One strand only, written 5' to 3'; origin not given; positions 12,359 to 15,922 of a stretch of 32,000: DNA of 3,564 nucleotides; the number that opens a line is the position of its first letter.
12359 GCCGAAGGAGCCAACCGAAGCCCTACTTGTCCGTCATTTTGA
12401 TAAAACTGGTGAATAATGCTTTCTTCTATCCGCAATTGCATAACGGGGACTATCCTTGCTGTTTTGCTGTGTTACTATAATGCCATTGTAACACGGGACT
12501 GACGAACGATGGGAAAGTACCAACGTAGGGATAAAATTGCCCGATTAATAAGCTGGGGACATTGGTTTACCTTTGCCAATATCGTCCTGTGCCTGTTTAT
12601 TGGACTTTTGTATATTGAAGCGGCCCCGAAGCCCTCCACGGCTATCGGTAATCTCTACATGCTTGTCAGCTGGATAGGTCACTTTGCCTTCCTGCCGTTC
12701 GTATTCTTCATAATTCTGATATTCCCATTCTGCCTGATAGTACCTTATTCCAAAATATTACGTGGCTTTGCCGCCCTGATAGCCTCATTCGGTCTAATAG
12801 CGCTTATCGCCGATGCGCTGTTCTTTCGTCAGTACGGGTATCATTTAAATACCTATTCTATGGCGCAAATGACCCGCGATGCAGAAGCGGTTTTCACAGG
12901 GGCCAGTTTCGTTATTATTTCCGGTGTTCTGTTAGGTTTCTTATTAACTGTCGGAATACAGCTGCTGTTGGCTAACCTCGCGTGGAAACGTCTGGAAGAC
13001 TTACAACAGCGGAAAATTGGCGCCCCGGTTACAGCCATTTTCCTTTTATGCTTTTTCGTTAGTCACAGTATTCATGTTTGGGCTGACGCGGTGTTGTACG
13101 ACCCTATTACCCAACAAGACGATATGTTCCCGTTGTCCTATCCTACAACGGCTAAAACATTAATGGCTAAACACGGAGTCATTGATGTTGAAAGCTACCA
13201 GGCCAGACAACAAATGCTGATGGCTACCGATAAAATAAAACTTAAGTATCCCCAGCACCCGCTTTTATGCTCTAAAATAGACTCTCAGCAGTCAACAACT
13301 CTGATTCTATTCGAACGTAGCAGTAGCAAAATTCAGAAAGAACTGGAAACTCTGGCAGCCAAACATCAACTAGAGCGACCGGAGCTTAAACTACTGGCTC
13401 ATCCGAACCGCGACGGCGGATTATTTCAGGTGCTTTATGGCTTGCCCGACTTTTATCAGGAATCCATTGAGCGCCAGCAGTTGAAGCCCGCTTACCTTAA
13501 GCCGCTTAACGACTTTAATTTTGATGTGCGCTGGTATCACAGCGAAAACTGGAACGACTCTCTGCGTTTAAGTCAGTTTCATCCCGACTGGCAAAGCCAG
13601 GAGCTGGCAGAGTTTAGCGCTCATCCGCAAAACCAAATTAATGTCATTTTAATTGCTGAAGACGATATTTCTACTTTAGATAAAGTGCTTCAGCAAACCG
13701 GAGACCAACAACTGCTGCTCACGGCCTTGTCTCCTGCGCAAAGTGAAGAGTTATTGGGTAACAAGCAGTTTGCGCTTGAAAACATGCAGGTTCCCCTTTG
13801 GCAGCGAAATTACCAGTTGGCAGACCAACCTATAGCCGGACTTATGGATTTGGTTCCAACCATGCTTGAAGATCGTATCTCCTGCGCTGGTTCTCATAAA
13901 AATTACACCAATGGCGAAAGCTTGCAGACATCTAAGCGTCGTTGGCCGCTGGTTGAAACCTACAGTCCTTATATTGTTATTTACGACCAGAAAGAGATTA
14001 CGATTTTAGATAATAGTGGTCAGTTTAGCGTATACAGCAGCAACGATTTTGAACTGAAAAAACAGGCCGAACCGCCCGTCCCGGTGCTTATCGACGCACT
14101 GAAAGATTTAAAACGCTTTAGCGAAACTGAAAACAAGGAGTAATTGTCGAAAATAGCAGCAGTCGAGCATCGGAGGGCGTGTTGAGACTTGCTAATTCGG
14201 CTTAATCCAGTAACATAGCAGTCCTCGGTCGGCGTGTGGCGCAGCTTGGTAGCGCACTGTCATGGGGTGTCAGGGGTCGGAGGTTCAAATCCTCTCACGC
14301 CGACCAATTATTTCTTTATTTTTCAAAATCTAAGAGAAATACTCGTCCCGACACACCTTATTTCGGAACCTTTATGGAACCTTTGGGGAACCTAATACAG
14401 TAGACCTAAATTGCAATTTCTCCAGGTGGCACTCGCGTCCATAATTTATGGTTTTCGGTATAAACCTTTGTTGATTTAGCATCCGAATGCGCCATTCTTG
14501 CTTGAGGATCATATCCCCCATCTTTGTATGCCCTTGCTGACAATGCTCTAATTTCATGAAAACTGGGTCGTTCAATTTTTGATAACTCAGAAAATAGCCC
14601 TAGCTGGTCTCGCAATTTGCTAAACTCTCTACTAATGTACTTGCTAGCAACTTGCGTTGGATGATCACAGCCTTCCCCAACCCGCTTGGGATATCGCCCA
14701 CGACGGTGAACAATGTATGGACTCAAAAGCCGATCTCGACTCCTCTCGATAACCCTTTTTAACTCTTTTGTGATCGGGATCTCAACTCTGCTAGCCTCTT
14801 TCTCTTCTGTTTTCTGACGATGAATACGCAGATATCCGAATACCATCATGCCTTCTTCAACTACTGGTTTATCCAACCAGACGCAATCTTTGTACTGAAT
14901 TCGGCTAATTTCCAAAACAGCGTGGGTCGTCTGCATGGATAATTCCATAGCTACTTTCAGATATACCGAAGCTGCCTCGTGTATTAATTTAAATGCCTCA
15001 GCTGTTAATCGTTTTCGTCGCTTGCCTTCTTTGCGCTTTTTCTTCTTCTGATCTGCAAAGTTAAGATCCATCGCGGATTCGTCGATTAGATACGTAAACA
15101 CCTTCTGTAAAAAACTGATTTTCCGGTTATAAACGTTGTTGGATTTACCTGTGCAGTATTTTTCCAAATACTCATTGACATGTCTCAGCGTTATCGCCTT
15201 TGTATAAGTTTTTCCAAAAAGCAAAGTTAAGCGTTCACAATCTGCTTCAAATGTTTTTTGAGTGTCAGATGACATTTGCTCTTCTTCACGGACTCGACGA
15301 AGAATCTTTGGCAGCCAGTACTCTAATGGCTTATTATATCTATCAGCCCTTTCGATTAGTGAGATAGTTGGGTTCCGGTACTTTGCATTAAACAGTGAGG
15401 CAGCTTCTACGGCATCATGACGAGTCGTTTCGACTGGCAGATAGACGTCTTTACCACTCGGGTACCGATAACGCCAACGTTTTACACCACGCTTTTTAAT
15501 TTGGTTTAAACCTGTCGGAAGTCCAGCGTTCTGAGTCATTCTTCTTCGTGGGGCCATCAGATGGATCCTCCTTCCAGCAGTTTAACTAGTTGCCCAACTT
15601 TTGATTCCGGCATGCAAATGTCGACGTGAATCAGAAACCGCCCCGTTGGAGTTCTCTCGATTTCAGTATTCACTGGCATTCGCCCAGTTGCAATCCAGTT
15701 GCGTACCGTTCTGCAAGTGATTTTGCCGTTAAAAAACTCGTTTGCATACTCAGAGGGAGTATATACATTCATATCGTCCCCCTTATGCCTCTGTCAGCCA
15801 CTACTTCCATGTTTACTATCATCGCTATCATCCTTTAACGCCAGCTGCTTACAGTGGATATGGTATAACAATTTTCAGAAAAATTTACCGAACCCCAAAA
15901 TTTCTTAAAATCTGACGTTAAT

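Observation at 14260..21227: Compact ~6.9 kb tRNA-Pro island combining phage-type int/xis, a plasmid-type MOBV relaxase and a satellite-type DUF3987 protein, plus unassigned cargo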

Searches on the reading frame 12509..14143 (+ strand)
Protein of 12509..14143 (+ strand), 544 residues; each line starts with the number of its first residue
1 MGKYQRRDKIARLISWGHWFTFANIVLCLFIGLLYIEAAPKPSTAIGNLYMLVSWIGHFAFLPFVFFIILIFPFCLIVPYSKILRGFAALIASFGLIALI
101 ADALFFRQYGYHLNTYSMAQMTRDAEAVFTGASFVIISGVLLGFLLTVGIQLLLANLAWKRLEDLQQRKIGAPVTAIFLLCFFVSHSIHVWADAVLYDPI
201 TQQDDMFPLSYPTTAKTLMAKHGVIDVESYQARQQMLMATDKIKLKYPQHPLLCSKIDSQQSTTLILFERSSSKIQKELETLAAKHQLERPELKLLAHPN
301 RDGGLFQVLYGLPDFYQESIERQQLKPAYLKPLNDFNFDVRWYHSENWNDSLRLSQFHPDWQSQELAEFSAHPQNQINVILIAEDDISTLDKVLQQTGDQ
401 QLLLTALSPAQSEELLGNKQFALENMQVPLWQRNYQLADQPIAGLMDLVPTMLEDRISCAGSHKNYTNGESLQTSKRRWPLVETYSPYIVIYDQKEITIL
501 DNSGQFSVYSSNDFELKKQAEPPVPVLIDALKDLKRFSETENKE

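Call 5: search_protein_families(library=pfam, proteins=[window:12509-14143:+], max_evalue=0.1)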
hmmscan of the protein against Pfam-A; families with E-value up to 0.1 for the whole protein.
window:12509-14143:+ (544 aa): 1 family
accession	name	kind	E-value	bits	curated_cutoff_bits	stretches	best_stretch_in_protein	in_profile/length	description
PF11893.13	DUF3413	-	3.4e-91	305.3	27.1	1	5-254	3-248/248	Domain of unknown function (DUF3413)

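Call 7: search_protein_families(library=ncbifam, proteins=[window:12509-14143:+], max_evalue=0.1)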
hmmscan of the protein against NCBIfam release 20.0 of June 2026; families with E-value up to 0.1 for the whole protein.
window:12509-14143:+ (544 aa): 1 family
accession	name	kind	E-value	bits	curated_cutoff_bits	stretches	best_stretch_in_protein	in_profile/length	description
NF038282.1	LapC_YejM_PbgA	exception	1.8e-78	264.3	825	2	5-353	7-353/584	LPS biosynthesis-modulating metalloenzyme YejM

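Call 18: find_encoding_contigs(protein=window:12509-14143:+, flank=6000, max_places=10)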
Protein window:12509-14143:+ (544 aa): 23 contigs read that carry it; 4 places shown.
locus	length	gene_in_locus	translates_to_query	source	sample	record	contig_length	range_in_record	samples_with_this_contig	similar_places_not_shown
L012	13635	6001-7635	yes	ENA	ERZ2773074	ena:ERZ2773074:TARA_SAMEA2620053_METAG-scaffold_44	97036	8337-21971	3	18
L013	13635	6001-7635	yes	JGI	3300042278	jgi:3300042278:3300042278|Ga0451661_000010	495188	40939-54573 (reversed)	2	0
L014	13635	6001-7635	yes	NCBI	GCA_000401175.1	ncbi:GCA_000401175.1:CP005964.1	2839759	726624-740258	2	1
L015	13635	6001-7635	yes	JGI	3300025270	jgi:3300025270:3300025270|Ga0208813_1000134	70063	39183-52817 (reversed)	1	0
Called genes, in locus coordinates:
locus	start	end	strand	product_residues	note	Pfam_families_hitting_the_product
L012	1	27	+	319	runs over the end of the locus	PF00890:FAD_binding_2 (faint), PF07992:Pyr_redox_2, PF13738:Pyr_redox_3, PF00070:Pyr_redox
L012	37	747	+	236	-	PF03588:Leu_Phe_trans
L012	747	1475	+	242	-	PF04376:ATE_N, PF04377:ATE_C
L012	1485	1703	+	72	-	PF01176:eIF-1a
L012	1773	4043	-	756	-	PF02861:Clp_N, PF13191:AAA_16 (weak), PF00004:AAA, PF17871:AAA_lid_9, PF00004:AAA, PF07724:AAA_2, PF07728:AAA_5, PF10431:ClpB_D2-small, +5 more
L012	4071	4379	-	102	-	PF02617:ClpS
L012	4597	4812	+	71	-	PF00313:CSD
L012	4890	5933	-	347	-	PF04245:NA37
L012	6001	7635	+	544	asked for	PF11893:DUF3413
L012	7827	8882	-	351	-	PF02661:Fic, PF08279:HTH_11, PF12840:HTH_20 (weak), PF13412:HTH_24 (faint)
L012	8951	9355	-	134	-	PF01230:HIT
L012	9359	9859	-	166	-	PF05728:UPF0227, PF12146:Hydrolase_4 (faint), PF12697:Abhydrolase_6 (weak)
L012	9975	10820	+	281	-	-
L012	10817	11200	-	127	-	PF00462:Glutaredoxin, PF13417:GST_N_3, PF13409:GST_N_2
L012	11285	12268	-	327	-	PF00296:Bac_luciferase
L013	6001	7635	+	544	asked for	PF11893:DUF3413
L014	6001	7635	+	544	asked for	PF11893:DUF3413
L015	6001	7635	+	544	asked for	PF11893:DUF3413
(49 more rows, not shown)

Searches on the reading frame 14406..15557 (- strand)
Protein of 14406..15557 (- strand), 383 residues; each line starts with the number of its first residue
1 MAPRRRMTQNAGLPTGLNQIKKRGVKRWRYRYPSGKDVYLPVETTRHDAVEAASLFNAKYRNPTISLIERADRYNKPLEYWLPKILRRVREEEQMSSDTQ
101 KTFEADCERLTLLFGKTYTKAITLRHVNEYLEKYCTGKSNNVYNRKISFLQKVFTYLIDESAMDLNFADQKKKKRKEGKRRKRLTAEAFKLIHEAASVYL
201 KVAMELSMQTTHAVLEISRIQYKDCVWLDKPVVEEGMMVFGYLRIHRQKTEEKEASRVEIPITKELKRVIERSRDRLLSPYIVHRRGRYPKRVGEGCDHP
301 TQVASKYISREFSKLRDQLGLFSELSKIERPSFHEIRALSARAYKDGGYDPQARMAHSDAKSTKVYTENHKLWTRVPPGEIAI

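Call 5: search_protein_families(library=pfam, proteins=[window:14406-15557:-], max_evalue=0.1)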
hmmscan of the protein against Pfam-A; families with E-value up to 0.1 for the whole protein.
window:14406-15557:- (383 aa): 4 families
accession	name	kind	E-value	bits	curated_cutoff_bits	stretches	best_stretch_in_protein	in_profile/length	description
PF00589.27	Phage_integrase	-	1.5e-05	25.3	27.1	1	193-370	13-169/172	Phage integrase family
PF02899.23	Phage_int_SAM_1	-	0.00052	20.7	22.3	1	88-160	7-82/83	Phage integrase, N-terminal SAM-like domain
PF00632.30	HECT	-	0.018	15.1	23.9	1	86-198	94-208/306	HECT-domain (ubiquitin-transferase)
PF09003.16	Arm-DNA-bind_1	-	0.049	14.1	22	1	1-42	1-44/74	Bacteriophage lambda integrase, Arm DNA-binding domain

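Call 6: search_protein_families(library=phrogs, proteins=[window:14406-15557:-], max_evalue=0.01)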
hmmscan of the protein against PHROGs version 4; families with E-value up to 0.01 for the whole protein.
window:14406-15557:- (383 aa): 4 families
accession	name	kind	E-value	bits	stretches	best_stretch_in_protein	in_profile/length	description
phrog_1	-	integration and excision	2.2e-27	97.6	1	20-367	116-433/611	integrase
phrog_7244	-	integration and excision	1.5e-15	58.2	1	19-225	14-223/263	integrase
phrog_10320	-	unknown function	6.2e-07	30.5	1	306-369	18-80/89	-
phrog_216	-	integration and excision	1.2e-06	28.9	1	147-368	18-223/301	integrase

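Call 7: search_protein_families(library=ncbifam, proteins=[window:14406-15557:-], max_evalue=0.1)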
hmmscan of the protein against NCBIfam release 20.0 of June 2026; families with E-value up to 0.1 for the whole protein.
window:14406-15557:- (383 aa): 3 families
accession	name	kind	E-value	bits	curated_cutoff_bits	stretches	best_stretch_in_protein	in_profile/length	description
TIGR02225.1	recomb_XerD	equivalog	4.1e-05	23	329.6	1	87-196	5-116/290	site-specific tyrosine recombinase XerD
TIGR02224.1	recomb_XerC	equivalog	0.00012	21.6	335.15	1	87-196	5-119/295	tyrosine recombinase XerC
NF001399.0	PRK00283.1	subfamily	0.00063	19.1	279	1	86-197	13-127/300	tyrosine recombinase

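Call 8: search_protein_families(library=padloc, proteins=[window:14406-15557:-], max_evalue=0.01)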
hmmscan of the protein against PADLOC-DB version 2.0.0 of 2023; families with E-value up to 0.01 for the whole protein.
window:14406-15557:- (383 aa): 0 families

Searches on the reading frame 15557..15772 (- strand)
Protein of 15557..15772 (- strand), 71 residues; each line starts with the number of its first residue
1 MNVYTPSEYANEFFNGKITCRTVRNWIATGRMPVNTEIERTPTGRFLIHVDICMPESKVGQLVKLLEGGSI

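Call 5: search_protein_families(library=pfam, proteins=[window:15557-15772:-], max_evalue=0.1)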
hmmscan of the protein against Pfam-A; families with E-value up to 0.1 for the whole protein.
window:15557-15772:- (71 aa): 0 families

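Call 6: search_protein_families(library=phrogs, proteins=[window:15557-15772:-], max_evalue=0.01)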
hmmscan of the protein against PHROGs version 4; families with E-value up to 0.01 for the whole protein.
window:15557-15772:- (71 aa): 0 families

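Call 7: search_protein_families(library=ncbifam, proteins=[window:15557-15772:-], max_evalue=0.1)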
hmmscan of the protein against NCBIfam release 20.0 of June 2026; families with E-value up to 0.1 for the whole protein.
window:15557-15772:- (71 aa): 0 families

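Call 8: search_protein_families(library=padloc, proteins=[window:15557-15772:-], max_evalue=0.01)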
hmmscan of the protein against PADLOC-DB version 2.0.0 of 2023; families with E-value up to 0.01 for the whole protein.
window:15557-15772:- (71 aa): 0 families

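Call 20: search_solved_structures(query=window:15557-15769:-, max_evalue=10, show_alignments=2)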
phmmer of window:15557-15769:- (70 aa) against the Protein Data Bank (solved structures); distinct sequences matched with E-value up to 10: 0.

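Call 61: search_protein_representatives(protein=window:15557-15769:-)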
Query: 70 residues. Proteins with E-value up to 0.001 (for the whole library): 24; up to 1e-10: 5; up to 1e-30: 0. The best 24 are listed.
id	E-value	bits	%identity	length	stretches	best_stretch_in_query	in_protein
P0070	2.2e-13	65.7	53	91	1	2-63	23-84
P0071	3.1e-13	65.2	48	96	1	2-68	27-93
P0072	7.7e-13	64.0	54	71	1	2-66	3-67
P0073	1.3e-12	63.3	60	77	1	2-51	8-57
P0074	6.3e-11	57.9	54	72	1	3-66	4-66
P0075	1.3e-10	56.9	52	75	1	3-50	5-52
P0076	2.4e-10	56.1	46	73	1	2-62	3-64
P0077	3.3e-09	52.5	32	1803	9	8-45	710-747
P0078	3.3e-09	52.5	44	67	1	2-66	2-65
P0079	9.0e-09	51.1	39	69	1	2-66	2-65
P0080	1.1e-08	50.8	55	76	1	2-54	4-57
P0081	4.2e-08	49.0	49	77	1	2-68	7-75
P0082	5.2e-08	48.7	41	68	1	2-65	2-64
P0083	9.7e-07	44.7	48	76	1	2-51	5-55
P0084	2.3e-06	43.5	41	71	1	2-66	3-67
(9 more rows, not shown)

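Call 64: search_solved_structures(query=A4, max_evalue=10, show_alignments=3)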
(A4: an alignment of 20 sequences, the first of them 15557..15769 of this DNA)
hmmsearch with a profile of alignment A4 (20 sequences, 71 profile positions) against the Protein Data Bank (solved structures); distinct sequences matched with E-value up to 10: 6.
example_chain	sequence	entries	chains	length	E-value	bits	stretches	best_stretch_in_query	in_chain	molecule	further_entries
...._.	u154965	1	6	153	0.22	14.4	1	3-31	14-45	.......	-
6f03_A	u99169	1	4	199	0.38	13.7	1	32-64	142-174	BPSL2520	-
4j2n_A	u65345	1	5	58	0.57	13.1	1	18-35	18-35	Gp37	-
6ama_A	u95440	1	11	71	0.93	12.4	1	5-34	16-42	Putative DNA-binding protein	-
9y7v_D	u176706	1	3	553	0.98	12.4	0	14-29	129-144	Dihydrolipoyllysine-residue acetyltransferase component of pyruvate dehydrogenase complex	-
6amk_A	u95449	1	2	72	1.2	12.1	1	5-34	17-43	Putative DNA-binding protein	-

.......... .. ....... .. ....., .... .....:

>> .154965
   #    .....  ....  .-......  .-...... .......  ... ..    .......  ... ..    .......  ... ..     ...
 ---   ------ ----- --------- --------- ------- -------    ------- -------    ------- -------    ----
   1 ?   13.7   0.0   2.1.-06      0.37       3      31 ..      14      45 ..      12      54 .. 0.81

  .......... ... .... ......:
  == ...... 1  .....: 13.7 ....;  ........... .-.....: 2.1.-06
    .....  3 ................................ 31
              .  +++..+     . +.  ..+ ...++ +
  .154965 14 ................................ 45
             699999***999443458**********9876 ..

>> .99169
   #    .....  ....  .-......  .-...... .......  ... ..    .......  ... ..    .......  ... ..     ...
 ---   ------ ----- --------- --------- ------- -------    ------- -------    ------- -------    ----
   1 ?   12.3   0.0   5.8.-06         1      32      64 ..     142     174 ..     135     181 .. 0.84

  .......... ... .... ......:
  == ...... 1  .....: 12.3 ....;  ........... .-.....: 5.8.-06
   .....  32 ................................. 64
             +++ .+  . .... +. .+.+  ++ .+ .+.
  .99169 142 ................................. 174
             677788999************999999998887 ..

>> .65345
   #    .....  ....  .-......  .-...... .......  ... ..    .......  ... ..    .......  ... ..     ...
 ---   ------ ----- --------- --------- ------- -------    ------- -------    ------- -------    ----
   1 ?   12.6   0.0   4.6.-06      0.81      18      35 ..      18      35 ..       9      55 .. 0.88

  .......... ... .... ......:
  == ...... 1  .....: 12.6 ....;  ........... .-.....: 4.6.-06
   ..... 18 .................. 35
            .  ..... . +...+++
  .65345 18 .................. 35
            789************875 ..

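Call 65: search_protein_families(library=pfam, alignment_id=A4, max_evalue=1)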
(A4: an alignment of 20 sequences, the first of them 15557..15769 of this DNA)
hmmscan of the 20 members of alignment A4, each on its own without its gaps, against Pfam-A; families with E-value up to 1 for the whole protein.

A. member 1, window:15557-15769:- (70 aa): 0 families

B. families by the number of members that match (of 20 scanned): 15 families
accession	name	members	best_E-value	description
PF12728.13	HTH_17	6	0.0022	Helix-turn-helix domain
PF00376.29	MerR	3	3e-05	MerR family regulatory protein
PF15943.11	YdaS_toxin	2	0.011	Bacterial toxin YdaS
PF12187.14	VirArc_Nuclease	1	0.032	Viral/Archaeal nuclease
PF07037.17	YfeC-like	1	0.063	Transcription regulator YfeC-like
PF17827.6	PrmC_N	1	0.082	PrmC N-terminal domain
PF24801.1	FNIII-A_GpJ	1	0.12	Tip attachment protein J,FNIII-A domain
PF07495.19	Y_Y_Y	1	0.13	Y_Y_Y domain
PF09286.16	Pro-kuma_activ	1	0.13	Pro-kumamolisin, activation domain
PF01527.26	HTH_Tnp_1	1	0.14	Transposase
PF02184.22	HAT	1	0.15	HAT (Half-A-TPR) repeat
PF01081.25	Aldolase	1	0.16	KDPG and KHG aldolase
PF24898.2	GGDEF_GdpP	1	0.16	Cyclic-di-AMP phosphodiesterase GdpP-like, GGDEF domain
PF13411.12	MerR_1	1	0.17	MerR HTH family regulatory protein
PF04962.18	KduI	1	0.19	KduI/IolB family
